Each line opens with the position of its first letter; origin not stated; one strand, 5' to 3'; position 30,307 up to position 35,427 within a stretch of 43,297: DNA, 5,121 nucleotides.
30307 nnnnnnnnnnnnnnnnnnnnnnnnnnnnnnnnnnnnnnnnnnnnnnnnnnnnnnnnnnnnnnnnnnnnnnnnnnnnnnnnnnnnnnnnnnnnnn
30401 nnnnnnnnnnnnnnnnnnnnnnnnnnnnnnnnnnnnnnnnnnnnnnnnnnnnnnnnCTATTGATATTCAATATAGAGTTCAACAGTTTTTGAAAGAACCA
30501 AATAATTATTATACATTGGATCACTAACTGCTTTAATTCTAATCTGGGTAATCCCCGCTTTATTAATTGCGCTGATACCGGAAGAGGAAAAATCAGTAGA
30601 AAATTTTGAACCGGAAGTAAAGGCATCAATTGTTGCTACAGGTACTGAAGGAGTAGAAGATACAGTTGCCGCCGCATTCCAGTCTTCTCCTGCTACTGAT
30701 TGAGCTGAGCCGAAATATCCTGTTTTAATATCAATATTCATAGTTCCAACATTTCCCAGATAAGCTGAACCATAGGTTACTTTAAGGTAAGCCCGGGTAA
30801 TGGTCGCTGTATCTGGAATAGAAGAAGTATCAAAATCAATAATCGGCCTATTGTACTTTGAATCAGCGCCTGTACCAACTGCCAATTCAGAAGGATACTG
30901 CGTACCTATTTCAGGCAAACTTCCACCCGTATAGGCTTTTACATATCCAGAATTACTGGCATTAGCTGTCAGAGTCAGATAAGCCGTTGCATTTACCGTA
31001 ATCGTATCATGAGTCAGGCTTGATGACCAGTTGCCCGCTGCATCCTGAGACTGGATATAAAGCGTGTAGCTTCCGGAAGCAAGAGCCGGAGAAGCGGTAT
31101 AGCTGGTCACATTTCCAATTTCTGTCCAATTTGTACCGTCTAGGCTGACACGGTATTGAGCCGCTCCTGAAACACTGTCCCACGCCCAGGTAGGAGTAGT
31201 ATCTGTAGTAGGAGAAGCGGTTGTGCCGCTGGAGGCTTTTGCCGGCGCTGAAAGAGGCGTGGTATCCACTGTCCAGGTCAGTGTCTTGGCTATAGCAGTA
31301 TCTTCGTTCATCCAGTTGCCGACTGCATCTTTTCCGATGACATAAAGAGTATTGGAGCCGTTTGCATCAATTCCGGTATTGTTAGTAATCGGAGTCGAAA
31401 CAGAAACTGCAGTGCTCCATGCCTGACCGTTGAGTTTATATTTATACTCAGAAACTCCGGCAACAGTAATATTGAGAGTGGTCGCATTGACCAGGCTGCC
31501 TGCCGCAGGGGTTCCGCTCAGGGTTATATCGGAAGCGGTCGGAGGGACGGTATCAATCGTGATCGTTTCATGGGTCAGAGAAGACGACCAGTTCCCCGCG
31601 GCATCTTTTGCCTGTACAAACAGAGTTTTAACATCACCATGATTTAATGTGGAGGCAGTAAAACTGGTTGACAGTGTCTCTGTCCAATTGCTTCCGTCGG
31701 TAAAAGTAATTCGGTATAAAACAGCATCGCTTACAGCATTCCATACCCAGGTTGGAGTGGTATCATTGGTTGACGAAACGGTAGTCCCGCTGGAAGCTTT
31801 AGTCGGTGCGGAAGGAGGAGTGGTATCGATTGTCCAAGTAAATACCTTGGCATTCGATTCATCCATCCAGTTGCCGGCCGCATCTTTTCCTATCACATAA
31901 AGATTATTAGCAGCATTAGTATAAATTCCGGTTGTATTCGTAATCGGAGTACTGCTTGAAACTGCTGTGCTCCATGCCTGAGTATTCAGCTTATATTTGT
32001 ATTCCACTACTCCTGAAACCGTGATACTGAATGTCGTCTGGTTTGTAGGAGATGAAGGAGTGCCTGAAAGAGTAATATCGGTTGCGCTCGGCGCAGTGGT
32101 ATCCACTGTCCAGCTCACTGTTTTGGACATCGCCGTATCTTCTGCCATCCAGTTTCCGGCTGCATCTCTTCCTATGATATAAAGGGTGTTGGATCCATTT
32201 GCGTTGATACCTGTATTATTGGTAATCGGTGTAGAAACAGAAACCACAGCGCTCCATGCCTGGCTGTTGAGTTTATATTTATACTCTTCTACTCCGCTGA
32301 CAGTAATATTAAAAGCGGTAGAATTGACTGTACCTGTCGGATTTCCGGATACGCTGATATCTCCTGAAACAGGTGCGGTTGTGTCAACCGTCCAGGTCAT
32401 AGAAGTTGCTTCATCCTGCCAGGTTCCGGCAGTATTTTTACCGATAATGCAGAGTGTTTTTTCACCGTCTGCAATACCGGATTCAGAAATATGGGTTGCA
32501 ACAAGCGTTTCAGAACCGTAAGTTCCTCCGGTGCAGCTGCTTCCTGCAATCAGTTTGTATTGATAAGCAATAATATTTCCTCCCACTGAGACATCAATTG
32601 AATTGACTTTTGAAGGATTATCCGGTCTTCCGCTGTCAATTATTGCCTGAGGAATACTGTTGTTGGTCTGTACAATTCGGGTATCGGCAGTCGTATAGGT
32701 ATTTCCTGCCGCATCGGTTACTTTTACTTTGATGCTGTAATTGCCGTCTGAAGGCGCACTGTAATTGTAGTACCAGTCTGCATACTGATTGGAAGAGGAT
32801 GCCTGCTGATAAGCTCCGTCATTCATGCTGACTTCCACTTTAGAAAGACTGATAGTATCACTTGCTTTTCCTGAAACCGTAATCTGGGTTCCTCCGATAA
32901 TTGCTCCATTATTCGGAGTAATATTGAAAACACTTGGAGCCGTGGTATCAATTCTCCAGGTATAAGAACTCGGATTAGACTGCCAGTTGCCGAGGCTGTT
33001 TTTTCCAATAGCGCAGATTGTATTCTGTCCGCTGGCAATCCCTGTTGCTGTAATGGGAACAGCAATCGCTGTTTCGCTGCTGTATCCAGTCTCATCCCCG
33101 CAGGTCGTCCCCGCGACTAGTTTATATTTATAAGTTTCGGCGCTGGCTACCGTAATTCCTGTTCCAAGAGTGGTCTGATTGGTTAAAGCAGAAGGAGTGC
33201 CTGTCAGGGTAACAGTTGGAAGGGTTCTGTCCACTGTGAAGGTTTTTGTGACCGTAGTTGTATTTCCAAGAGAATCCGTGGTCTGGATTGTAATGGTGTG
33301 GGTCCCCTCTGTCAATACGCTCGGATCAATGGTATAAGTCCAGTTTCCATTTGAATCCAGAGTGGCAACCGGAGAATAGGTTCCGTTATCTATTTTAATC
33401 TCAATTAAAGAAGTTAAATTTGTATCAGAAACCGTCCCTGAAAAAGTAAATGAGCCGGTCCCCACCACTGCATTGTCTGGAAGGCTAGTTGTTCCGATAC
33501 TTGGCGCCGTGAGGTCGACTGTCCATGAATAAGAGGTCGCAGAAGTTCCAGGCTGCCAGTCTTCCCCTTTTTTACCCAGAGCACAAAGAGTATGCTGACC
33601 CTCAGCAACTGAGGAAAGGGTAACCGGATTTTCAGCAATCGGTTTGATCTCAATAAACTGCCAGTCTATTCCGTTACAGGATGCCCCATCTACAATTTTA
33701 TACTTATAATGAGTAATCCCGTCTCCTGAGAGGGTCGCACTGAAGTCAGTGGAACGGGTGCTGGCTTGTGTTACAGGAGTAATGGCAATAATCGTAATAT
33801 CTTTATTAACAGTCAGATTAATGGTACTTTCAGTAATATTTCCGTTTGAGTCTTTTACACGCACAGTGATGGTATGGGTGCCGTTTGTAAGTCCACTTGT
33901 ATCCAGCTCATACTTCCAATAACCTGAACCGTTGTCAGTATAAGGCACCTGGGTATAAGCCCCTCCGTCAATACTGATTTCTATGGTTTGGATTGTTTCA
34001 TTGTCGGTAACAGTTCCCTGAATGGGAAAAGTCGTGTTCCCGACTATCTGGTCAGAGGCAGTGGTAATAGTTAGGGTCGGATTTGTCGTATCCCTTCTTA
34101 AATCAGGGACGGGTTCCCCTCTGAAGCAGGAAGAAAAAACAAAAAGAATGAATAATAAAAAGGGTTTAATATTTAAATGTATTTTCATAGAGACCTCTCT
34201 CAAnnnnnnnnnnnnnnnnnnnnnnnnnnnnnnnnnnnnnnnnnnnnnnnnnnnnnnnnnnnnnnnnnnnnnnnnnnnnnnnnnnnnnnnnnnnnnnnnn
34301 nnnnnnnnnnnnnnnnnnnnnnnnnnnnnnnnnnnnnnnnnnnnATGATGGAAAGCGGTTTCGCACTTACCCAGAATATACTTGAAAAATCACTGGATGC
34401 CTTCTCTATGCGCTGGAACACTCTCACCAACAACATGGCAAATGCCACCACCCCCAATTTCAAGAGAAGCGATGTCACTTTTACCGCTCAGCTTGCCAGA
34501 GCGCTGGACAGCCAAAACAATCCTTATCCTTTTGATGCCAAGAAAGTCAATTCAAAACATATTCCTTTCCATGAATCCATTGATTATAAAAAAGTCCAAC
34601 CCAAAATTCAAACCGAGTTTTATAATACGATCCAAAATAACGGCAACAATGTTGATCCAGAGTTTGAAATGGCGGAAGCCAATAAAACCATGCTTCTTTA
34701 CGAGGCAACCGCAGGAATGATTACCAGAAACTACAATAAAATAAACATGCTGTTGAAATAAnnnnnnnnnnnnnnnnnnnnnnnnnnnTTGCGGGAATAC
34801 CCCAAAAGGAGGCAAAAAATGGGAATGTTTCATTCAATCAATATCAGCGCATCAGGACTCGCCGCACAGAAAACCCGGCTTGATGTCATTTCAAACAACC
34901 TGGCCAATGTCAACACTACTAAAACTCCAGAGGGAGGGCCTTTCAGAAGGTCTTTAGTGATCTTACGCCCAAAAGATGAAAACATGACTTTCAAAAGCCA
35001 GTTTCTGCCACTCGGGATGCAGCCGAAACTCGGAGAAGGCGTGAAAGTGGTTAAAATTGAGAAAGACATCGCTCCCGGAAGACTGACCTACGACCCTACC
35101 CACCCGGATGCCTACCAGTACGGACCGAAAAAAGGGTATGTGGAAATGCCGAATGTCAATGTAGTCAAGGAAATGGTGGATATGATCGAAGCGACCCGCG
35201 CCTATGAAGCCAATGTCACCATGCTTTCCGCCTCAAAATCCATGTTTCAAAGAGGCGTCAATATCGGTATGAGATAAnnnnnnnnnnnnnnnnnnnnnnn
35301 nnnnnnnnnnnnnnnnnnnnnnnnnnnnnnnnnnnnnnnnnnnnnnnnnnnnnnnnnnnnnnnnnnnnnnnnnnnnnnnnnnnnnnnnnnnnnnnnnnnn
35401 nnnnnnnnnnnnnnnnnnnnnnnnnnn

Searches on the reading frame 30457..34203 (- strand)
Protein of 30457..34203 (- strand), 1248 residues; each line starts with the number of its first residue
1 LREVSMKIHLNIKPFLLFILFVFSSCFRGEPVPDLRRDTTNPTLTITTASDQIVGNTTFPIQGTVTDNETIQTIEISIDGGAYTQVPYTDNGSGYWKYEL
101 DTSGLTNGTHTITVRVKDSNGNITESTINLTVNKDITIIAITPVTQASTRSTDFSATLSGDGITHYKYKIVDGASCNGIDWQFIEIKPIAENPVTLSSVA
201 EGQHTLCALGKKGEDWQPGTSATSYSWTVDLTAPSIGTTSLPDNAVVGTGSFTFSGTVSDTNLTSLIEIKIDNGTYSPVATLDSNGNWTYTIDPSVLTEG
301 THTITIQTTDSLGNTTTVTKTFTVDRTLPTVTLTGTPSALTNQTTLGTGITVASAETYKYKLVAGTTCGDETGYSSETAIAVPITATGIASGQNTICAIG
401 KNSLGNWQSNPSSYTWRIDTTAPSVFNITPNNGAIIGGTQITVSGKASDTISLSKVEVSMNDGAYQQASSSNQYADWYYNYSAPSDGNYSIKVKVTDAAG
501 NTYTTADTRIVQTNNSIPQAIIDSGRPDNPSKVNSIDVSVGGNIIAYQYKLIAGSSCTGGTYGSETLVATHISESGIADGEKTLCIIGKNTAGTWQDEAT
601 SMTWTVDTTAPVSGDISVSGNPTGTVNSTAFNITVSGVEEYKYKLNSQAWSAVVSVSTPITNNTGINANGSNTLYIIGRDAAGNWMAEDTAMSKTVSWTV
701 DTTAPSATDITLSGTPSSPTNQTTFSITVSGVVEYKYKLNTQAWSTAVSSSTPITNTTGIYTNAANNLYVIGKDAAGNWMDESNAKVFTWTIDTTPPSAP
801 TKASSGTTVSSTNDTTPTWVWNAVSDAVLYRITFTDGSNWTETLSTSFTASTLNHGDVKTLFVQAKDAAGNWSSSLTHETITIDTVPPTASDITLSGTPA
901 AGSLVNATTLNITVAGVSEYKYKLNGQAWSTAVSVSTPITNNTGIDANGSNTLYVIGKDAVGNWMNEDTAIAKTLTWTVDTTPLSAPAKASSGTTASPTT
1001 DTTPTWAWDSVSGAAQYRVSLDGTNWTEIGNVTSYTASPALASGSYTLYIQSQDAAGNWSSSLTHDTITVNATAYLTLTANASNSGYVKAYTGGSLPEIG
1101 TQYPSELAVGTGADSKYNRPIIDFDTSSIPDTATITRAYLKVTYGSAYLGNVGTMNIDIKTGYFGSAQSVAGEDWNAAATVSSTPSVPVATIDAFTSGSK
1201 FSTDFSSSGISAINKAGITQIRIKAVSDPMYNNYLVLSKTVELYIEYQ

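Call 8: search_protein_families(library=pfam, proteins=[window:30457-34203:-], max_evalue=0.01)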
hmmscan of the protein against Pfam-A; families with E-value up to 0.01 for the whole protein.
window:30457-34203:- (1248 aa): 6 families
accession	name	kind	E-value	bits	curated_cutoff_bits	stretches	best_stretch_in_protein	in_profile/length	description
PF19077.6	Big_13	-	2.4e-28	99.1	27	4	247-325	24-101/102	Bacterial Ig-like domain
PF17957.7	Big_7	-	1.4e-20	74.1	24.1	3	42-114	1-70/70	Bacterial Ig domain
PF13750.12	Big_3_3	-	6.6e-10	39.3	27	1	286-336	1-54/157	Bacterial Ig-like domain (group 3)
PF15418.12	DUF4625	-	2.6e-08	34.7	27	0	37-108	9-87/131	Domain of unknown function (DUF4625)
PF07495.19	Y_Y_Y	-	4.2e-08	33.4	26.6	0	1025-1062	20-56/65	Y_Y_Y domain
PF16370.11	MetallophosC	-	4.5e-06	27.3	29.7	0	465-503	131-168/168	C terminal of Calcineurin-like phosphoesterase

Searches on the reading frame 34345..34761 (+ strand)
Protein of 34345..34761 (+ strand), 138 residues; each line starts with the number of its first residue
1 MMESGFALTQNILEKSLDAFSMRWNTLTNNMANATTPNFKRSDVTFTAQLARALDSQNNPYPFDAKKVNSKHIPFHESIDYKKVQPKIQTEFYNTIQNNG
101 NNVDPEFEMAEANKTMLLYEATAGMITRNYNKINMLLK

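Call 9: search_protein_families(library=pfam, proteins=[window:34345-34761:+], max_evalue=0.01)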
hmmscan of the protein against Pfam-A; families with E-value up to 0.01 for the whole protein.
window:34345-34761:+ (138 aa): 1 family
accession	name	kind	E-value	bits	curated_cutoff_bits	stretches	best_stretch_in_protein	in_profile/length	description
PF00460.25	Flg_bb_rod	-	0.0029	18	20.7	1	17-40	8-31/31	Flagella basal body rod protein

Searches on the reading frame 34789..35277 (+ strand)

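Call 9: search_protein_families(library=pfam, proteins=[window:34789-35277:+], max_evalue=0.01)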
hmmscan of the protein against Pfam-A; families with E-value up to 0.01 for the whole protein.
window:34789-35277:+ (162 aa): 2 families
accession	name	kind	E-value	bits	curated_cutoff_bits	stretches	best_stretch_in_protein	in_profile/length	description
PF06429.18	Flg_bbr_C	-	9.1e-19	67.2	23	1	115-158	2-45/46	Flagellar basal body rod FlgEFG protein C-terminal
PF00460.25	Flg_bb_rod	-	1.4e-09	38.1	20.7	1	17-44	1-28/31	Flagella basal body rod protein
